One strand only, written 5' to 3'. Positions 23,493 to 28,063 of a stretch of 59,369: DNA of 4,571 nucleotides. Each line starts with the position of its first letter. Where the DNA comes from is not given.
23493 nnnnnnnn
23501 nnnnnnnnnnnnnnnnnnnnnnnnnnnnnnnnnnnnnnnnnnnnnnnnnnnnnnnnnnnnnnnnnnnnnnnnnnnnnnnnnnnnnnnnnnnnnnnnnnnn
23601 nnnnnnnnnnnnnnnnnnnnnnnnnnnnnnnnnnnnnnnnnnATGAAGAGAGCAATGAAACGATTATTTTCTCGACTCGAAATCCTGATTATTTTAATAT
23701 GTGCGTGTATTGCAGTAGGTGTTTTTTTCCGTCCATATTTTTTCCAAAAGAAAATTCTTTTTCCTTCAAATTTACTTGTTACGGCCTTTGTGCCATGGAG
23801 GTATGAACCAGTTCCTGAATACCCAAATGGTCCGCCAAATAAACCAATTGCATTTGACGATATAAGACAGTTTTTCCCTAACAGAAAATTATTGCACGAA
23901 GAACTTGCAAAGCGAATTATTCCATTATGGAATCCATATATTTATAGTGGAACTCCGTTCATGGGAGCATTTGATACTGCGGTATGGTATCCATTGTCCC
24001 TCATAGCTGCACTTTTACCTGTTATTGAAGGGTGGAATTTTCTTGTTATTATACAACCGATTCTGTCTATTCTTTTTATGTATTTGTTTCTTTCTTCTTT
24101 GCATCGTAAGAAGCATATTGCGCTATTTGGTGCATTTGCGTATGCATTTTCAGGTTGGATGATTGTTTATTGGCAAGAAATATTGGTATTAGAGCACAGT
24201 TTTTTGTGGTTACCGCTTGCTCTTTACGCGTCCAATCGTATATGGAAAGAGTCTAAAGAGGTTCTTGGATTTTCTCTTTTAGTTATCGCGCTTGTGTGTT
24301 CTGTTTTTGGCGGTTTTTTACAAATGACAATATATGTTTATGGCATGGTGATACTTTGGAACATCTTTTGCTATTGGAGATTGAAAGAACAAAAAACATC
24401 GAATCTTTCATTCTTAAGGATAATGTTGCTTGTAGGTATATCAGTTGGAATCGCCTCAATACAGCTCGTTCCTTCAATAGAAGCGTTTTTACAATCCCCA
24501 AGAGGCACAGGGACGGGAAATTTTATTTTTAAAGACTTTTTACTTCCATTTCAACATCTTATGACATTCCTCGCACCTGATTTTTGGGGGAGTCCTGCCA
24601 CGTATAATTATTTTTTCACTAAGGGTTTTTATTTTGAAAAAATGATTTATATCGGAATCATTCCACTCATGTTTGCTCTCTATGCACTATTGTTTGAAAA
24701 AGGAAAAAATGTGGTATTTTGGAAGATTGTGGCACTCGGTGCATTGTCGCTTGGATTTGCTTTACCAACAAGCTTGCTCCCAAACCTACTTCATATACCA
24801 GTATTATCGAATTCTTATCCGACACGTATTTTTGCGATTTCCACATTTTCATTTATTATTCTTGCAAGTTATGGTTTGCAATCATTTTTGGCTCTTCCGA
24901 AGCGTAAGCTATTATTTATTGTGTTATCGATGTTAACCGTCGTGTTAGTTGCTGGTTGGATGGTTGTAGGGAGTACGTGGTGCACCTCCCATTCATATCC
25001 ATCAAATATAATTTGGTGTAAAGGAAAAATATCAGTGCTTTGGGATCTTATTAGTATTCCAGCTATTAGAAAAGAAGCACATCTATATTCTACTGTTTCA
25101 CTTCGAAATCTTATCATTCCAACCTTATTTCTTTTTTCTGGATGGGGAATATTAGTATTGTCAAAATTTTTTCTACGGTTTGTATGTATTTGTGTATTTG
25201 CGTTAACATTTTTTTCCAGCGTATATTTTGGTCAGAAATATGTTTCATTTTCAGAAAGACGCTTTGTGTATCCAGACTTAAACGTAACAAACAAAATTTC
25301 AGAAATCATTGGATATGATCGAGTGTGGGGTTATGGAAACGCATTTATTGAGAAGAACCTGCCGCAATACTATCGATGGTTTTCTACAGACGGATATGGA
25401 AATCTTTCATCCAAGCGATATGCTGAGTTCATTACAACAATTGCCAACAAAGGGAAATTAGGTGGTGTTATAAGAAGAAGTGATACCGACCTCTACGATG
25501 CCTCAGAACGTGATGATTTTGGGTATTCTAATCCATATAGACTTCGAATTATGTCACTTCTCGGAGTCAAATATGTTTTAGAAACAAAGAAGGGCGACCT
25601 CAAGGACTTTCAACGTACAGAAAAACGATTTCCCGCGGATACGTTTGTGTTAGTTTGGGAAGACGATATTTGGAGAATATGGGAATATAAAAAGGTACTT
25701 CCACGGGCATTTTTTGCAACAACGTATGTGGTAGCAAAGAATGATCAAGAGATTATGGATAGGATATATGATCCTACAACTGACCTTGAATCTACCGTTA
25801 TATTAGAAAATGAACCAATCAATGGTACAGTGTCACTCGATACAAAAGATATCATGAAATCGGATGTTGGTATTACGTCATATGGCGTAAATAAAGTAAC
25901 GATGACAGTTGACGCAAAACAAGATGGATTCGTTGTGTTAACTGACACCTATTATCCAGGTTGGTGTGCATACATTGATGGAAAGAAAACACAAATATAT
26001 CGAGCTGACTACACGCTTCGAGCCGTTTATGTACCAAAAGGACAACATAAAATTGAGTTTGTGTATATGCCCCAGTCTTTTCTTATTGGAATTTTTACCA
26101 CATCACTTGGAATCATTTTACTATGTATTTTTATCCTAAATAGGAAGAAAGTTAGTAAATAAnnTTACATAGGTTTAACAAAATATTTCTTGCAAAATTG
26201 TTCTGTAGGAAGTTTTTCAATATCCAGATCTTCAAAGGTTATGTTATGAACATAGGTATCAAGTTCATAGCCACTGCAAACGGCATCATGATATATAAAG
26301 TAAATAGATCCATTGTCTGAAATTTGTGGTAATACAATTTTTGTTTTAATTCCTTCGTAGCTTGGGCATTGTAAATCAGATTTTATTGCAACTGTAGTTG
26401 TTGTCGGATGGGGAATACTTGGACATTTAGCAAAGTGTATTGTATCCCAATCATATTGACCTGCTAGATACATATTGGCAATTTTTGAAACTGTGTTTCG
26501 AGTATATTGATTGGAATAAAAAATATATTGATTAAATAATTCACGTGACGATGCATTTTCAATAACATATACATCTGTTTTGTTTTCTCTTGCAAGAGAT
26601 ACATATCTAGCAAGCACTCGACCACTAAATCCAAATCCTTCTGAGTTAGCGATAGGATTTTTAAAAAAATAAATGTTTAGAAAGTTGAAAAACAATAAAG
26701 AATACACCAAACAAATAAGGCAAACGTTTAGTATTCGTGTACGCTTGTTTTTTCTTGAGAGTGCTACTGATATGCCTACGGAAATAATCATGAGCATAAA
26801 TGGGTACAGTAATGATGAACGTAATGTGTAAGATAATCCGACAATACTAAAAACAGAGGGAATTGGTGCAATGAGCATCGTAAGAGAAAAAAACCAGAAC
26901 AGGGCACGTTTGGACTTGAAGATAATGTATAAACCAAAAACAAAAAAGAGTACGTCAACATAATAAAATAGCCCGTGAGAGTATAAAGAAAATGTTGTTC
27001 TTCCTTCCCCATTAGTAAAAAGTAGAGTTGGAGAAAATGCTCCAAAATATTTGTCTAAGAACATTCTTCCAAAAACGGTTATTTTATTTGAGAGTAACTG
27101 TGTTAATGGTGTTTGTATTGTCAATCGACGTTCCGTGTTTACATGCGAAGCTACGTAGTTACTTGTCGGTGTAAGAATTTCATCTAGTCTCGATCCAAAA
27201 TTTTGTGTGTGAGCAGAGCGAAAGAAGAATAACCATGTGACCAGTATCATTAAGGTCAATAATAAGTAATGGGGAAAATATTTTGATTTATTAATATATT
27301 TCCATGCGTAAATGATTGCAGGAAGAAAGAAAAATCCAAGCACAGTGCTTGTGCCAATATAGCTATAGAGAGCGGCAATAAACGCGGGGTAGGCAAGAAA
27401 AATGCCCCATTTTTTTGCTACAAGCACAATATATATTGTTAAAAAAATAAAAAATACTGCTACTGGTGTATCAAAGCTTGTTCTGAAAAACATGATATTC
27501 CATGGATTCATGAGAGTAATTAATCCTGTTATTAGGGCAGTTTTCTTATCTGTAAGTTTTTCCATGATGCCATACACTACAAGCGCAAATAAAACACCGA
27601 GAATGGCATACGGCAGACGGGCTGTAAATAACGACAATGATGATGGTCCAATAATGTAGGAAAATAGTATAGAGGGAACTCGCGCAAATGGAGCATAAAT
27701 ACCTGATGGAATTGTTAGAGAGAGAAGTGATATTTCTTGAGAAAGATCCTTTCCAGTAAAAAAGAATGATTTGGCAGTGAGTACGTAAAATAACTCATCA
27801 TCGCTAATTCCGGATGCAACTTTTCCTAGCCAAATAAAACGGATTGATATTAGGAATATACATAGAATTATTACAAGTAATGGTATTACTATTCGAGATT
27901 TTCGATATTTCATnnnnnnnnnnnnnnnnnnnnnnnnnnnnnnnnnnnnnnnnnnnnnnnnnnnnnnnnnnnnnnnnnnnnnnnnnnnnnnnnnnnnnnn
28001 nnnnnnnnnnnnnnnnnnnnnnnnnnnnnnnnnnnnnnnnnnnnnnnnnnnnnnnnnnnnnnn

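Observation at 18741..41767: Thirteen consecutive GT-C-type membrane genes with no cytoplasmic enzyme between them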

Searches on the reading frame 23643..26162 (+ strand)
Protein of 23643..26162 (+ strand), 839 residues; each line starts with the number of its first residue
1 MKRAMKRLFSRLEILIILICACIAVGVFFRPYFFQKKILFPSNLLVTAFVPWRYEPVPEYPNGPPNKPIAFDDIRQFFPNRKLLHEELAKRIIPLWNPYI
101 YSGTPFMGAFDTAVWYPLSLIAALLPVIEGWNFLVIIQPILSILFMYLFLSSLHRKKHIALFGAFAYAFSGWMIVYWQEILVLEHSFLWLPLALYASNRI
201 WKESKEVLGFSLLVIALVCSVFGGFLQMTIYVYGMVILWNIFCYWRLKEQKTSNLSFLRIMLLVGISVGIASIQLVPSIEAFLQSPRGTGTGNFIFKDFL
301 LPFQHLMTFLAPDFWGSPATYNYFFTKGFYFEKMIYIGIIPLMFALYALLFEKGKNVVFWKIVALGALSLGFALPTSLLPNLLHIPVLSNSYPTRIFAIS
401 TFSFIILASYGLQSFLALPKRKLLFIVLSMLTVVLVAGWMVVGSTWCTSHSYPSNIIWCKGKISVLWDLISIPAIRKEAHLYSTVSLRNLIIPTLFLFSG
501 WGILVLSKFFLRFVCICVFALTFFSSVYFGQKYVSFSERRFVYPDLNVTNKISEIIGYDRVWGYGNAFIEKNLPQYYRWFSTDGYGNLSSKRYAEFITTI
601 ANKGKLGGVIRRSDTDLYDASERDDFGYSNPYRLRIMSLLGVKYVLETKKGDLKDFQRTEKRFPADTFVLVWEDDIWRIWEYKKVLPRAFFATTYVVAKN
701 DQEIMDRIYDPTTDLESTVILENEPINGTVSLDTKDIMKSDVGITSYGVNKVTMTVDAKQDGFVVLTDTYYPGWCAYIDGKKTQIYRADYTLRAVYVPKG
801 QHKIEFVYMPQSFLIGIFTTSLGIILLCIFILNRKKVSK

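Call 3: search_protein_families(library=pfam, proteins=[window:23643-26162:+], max_evalue=0.01)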
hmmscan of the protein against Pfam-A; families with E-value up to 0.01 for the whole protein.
window:23643-26162:+ (839 aa): 1 family
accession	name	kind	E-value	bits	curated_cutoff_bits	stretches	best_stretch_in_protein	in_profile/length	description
PF09586.16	YfhO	-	8.7e-31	107.5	28.5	2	735-818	749-833/835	Bacterial membrane protein YfhO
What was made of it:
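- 23643..26162 (+): YfhO-family GT-C, 839 aa. YfhO 107.5 bits (call 3).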

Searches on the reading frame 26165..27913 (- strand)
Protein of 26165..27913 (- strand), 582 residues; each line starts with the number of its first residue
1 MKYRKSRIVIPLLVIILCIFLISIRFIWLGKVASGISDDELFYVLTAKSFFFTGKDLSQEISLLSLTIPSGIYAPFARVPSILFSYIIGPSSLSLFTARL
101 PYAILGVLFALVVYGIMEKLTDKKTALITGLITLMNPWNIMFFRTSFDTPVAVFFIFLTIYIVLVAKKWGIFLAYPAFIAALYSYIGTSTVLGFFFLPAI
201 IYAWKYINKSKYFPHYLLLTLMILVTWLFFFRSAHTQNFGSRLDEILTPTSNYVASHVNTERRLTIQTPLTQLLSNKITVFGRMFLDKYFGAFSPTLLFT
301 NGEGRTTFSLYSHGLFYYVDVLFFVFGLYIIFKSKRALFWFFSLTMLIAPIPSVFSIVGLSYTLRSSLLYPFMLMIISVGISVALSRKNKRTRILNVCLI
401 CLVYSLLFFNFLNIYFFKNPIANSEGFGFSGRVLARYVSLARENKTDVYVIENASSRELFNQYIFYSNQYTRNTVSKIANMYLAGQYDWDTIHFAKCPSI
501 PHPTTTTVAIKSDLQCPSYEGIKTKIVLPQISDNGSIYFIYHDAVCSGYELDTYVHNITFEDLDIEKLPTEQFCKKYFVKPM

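Call 3: search_protein_families(library=pfam, proteins=[window:26165-27913:-], max_evalue=0.01)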
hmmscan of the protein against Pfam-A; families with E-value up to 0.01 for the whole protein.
window:26165-27913:- (582 aa): 1 family
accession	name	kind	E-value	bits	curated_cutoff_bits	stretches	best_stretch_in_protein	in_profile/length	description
PF13231.12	PMT_2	-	0.00015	22.5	26.1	1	94-228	20-158/160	Dolichyl-phosphate-mannose-protein mannosyltransferase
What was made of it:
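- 26165..27913 (-): Divergent PMT_2-like GT-C, family A'. The variable gene of the array and the lowest GC in the core. PMT_2 22.5 bits, below the cut-off of 26.1 (call 3).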

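Call 47: find_related_loci(query=window:26165-27913:-, collection=metagenome_contigs, flank=10000)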
Query window:26165-27913:- (582 aa) in metagenome_contigs; peptide patterns used: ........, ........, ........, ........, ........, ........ (x = any residue, [..] = any of these).
232 stretches matched a pattern; 1 encode a relative of the query (tblastn E <= 1e-3); 1 distinct loci.
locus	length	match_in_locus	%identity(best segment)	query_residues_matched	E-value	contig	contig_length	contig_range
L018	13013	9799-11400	31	39-577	3e-72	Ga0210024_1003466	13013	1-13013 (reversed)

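Call 53: search_protein_representatives(protein=window:26165-27913:-)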
Query: 582 residues. Proteins with E-value up to 0.001 (for the whole library): 2672; up to 1e-10: 1298; up to 1e-30: 440. The best 150 are listed.
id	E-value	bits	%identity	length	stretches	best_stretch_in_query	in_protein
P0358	2.4e-275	931.2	71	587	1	1-582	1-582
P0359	2.6e-139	482.1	43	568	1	24-579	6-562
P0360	6.3e-128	444.5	42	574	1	7-578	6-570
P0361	8.3e-119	414.4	39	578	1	9-579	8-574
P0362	1.8e-116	406.7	39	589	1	11-578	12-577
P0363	8.0e-115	401.3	38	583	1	12-581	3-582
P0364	5.4e-112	391.9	38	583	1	10-580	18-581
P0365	5.2e-111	388.7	37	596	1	11-580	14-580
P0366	8.1e-111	388.1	38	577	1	13-578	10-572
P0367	2.3e-108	379.9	37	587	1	15-581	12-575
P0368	5.0e-108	378.9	39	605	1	12-578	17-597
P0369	7.6e-107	374.9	36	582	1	12-579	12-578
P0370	3.1e-106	372.9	37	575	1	13-579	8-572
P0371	4.4e-106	372.4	39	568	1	8-580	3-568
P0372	8.7e-105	368.2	35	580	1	10-580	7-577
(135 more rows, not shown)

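Call 54: find_encoding_contigs(protein=P0358, flank=10000, max_places=2)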
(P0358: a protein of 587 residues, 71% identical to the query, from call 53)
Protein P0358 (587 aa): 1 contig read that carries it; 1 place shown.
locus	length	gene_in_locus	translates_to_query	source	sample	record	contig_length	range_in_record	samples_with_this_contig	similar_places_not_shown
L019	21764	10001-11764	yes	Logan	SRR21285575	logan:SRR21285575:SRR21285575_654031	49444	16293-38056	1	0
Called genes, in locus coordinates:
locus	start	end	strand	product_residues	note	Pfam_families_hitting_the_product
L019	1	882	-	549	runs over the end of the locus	PF13231:PMT_2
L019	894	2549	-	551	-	PF02366:PMT, PF13231:PMT_2 (weak)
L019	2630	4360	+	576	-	-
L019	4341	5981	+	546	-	PF10131:PTPS_related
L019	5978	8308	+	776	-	PF09586:YfhO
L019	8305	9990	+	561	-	-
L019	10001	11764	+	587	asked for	-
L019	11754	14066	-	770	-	PF09586:YfhO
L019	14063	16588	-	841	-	PF09586:YfhO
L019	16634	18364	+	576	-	-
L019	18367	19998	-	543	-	PF13231:PMT_2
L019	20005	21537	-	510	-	-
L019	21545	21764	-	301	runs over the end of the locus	PF00535:Glycos_transf_2, PF13641:Glyco_tranf_2_3, PF13632:Glyco_trans_2_3 (weak)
